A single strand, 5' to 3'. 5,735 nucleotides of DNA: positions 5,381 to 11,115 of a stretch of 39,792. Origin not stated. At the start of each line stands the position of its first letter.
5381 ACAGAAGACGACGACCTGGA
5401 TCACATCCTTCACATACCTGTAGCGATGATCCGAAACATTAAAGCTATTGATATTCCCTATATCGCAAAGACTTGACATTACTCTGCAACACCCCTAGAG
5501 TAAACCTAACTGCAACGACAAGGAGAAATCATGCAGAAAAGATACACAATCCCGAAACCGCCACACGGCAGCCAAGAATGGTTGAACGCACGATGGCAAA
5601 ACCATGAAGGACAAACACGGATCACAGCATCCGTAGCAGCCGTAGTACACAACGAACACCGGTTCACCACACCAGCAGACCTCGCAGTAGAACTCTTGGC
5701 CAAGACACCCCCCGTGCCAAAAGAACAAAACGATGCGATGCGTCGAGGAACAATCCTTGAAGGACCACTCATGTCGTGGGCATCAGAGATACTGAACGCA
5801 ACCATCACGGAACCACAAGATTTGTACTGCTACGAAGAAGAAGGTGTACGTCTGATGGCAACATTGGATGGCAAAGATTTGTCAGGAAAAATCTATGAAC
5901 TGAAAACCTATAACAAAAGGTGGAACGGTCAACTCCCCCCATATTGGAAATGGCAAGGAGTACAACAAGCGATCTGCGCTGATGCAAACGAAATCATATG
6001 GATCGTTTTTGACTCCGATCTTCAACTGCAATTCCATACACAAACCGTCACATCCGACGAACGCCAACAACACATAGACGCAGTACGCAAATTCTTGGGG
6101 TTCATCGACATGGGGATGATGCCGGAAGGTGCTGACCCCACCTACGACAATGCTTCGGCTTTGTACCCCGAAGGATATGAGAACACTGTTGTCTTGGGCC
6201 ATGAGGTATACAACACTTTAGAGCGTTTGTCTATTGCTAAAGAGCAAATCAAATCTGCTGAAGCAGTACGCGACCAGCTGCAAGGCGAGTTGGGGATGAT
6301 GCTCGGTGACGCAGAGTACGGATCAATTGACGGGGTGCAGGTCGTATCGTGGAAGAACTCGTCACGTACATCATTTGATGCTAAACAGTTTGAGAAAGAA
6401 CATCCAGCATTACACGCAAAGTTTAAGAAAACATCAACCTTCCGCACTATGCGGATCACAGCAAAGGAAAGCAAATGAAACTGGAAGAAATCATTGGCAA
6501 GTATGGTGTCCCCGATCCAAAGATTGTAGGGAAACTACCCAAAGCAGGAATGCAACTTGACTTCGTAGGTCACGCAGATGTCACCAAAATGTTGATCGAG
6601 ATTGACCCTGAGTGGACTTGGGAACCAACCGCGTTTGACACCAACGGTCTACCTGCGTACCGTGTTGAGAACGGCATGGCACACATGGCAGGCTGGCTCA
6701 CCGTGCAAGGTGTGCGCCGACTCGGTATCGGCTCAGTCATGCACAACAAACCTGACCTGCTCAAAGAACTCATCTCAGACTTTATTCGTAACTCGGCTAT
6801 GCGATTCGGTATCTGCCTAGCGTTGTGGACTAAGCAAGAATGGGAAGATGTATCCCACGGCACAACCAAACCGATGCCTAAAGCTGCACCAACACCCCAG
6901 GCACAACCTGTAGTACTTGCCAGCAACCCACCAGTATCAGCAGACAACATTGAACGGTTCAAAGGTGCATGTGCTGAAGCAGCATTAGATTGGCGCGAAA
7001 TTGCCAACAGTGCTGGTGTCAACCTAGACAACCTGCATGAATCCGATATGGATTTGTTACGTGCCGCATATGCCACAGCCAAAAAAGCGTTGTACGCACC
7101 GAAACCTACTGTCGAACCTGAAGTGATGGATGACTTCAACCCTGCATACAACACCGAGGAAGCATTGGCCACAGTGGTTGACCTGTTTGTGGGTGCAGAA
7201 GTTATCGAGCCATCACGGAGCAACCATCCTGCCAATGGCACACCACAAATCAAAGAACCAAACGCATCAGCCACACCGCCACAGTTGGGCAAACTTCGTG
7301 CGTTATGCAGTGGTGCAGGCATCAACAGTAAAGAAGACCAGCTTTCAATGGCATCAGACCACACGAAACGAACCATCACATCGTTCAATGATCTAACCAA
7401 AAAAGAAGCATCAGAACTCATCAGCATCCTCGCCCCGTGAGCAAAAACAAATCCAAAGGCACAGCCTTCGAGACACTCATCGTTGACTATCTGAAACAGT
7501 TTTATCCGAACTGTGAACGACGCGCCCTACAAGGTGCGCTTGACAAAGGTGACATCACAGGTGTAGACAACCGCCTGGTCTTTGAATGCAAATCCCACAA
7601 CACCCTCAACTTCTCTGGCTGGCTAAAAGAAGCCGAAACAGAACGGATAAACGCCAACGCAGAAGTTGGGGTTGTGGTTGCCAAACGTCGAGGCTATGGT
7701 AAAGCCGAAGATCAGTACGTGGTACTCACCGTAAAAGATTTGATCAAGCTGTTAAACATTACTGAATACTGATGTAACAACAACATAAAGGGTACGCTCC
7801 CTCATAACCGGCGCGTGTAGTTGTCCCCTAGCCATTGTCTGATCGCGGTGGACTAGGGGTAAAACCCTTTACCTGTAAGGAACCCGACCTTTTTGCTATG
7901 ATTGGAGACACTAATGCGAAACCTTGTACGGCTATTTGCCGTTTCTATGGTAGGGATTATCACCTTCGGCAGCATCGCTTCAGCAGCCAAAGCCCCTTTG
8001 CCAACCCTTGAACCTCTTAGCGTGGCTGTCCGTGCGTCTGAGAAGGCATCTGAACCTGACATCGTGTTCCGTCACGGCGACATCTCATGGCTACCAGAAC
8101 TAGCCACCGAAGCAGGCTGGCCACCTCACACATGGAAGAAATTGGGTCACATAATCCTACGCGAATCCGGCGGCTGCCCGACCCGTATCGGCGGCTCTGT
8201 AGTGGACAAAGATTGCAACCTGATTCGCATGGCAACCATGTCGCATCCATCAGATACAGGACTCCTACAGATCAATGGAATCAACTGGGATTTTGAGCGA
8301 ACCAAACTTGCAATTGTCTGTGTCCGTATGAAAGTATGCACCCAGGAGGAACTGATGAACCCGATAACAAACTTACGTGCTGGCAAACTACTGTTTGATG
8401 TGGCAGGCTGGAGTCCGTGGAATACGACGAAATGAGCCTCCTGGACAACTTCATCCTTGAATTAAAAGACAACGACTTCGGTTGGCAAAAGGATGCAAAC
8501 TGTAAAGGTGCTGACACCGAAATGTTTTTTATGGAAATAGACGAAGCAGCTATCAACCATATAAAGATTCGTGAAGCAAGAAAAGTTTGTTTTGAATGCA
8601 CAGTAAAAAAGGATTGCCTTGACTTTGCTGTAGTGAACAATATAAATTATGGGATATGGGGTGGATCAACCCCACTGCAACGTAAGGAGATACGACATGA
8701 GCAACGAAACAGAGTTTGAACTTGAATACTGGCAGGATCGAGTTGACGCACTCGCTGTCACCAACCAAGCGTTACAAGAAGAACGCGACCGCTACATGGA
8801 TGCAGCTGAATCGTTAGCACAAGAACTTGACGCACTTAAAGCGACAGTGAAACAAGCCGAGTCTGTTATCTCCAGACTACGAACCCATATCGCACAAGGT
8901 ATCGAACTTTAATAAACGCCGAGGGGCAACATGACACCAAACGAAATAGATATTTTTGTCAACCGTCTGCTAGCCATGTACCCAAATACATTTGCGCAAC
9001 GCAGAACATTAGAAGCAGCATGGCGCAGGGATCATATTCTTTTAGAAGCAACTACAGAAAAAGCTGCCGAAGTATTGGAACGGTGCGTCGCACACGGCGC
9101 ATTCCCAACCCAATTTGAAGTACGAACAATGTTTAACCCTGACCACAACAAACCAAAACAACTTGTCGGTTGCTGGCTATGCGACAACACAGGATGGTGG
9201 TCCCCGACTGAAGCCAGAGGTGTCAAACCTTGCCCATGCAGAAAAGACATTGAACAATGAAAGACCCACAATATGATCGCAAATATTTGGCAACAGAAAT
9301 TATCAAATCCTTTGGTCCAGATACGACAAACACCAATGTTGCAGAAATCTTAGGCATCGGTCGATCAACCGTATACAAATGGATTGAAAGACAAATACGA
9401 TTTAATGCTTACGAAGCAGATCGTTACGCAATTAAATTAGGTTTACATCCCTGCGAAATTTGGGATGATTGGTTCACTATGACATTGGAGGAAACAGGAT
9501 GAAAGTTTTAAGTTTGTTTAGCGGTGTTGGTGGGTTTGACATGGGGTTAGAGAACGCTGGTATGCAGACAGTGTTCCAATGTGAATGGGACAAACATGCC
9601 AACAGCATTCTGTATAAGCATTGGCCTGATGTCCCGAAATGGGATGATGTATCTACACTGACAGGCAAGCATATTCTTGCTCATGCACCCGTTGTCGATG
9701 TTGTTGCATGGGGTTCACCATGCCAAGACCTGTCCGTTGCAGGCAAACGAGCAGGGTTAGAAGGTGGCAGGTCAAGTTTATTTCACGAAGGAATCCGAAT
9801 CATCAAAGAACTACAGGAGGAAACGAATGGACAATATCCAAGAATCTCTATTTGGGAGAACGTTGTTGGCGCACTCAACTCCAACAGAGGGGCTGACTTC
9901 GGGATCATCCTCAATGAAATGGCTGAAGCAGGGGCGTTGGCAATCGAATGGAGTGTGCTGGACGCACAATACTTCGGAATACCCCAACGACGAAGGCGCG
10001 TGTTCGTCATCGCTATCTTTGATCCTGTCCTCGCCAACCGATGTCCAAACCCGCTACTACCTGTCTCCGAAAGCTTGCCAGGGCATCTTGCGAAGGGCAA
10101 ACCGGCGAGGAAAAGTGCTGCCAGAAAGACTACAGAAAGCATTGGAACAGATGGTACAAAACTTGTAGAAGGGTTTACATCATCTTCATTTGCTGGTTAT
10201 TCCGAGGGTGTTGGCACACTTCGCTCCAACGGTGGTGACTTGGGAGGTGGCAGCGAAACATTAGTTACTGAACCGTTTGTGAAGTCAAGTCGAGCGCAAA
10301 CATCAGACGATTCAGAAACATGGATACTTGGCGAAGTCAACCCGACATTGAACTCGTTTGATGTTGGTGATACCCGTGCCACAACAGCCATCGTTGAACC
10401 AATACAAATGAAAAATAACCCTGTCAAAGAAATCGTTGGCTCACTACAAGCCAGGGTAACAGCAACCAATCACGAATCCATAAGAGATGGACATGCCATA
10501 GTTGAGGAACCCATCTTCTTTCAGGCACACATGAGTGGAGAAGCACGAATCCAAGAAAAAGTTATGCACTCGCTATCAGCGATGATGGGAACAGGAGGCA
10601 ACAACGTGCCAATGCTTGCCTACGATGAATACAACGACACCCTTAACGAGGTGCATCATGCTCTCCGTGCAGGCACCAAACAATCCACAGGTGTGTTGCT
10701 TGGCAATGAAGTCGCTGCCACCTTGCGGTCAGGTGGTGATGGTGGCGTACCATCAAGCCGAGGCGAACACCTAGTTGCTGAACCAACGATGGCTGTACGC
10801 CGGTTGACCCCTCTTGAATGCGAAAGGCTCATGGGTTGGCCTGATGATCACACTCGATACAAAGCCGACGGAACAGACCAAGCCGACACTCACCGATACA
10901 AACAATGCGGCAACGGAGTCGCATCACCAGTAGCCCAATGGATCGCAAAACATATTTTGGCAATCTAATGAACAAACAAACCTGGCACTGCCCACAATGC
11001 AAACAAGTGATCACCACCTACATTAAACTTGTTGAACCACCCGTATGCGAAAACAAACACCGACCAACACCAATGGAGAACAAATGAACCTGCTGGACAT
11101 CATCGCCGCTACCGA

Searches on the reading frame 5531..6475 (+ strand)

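Call 17: search_protein_families(library=pfam, max_evalue=0.01, proteins=[window:5531-6475:+])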
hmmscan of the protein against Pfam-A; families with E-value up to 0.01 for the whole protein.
window:5531-6475:+ (315 aa): 1 family
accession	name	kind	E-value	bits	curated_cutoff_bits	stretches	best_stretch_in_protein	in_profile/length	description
PF09588.16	YqaJ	-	1.6e-05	25.6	22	1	16-151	1-148/150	YqaJ-like viral recombinase domain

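Call 18: search_protein_families(library=phrogs, max_evalue=0.001, proteins=[window:5531-6475:+])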
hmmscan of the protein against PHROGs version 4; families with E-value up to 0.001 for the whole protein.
window:5531-6475:+ (315 aa): 4 families
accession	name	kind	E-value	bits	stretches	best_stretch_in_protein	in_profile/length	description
phrog_434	-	DNA, RNA and nucleotide metabolism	2.2e-51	176.2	1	3-314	46-366/372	RecE-like recombination exonuclease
phrog_1956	-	unknown function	1.8e-12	48.2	1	228-310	9-91/93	-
phrog_6244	-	unknown function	1.3e-06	29.9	1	224-312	15-106/107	-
phrog_7655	-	DNA, RNA and nucleotide metabolism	1.4e-05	25.2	1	13-181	9-173/551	RecE-like recombination exonuclease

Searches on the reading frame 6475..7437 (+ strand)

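Call 17: search_protein_families(library=pfam, max_evalue=0.01, proteins=[window:6475-7437:+])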
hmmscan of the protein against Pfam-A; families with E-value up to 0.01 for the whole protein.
window:6475-7437:+ (321 aa): 0 families

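Call 18: search_protein_families(library=phrogs, max_evalue=0.001, proteins=[window:6475-7437:+])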
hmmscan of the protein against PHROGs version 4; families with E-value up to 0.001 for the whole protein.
window:6475-7437:+ (321 aa): 2 families
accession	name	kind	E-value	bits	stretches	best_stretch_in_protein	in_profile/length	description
phrog_3290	-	DNA, RNA and nucleotide metabolism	3.4e-44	152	1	11-198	15-181/192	single strand annealing protein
phrog_11717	-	unknown function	1.8e-05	25.5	1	251-317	132-189/208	-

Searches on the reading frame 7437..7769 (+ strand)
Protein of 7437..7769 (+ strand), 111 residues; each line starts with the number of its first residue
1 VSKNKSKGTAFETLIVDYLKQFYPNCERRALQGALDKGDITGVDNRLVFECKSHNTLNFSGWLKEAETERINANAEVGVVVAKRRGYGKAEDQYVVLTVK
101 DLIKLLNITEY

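Call 17: search_protein_families(library=pfam, max_evalue=0.01, proteins=[window:7437-7769:+])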
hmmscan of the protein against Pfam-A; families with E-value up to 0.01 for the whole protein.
window:7437-7769:+ (111 aa): 1 family
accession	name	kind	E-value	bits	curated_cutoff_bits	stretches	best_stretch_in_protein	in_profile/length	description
PF24608.2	PDDEXK_15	-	0.00068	20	27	1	3-69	1-88/164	Phage putative PDDEXK endonuclease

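Call 18: search_protein_families(library=phrogs, max_evalue=0.001, proteins=[window:7437-7769:+])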
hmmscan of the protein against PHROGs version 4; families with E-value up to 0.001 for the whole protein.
window:7437-7769:+ (111 aa): 1 family
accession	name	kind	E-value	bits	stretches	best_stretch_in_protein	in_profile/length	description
phrog_244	-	DNA, RNA and nucleotide metabolism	5.5e-29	102.8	1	1-107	5-111/186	RusA-like Holliday junction resolvase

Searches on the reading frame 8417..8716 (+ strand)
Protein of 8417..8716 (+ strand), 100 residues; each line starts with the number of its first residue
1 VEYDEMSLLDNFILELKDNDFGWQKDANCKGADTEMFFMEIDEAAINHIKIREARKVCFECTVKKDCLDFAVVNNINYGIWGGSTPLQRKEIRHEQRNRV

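Call 18: search_protein_families(library=phrogs, max_evalue=0.001, proteins=[window:8417-8716:+])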
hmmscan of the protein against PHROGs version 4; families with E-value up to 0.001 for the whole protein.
window:8417-8716:+ (100 aa): 10 families
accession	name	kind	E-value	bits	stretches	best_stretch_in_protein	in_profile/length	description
phrog_472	-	transcription regulation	7.9e-21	75.5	1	16-98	33-113/523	WhiB transcriptional factor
phrog_1333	-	unknown function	2.1e-20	74.5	1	13-98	10-91/166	-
phrog_10071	-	transcription regulation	7.5e-19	69.1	1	14-95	5-84/196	transcriptional regulator WhiB-like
phrog_14459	-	transcription regulation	3.4e-14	54.4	1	20-98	13-87/137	transcriptional regulator WhiB-like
phrog_12112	-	transcription regulation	5.4e-11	43.9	1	22-97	6-71/130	transcriptional regulator WhiB-like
phrog_8273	-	unknown function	7.4e-11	43.4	1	22-95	109-176/216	-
phrog_31604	-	transcription regulation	1.8e-08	35.2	1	50-98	37-84/181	transcriptional regulator WhiB-like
phrog_14304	-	transcription regulation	2.4e-08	35.1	1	16-91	37-122/187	transcriptional regulator WhiB-like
phrog_9926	-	transcription regulation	2.7e-08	35.1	1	26-95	28-95/107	transcriptional regulator WhiB-like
phrog_1821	-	transcription regulation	6.5e-05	23.9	1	18-74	11-63/89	transcriptional regulator WhiB-like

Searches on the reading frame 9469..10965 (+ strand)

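Call 17: search_protein_families(library=pfam, max_evalue=0.01, proteins=[window:9469-10965:+])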
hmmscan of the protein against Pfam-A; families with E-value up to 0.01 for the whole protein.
window:9469-10965:+ (499 aa): 1 family
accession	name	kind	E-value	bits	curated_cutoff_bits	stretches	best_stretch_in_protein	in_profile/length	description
PF00145.23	DNA_methylase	-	9e-56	190.1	22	2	11-184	1-162/324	C-5 cytosine-specific DNA methylase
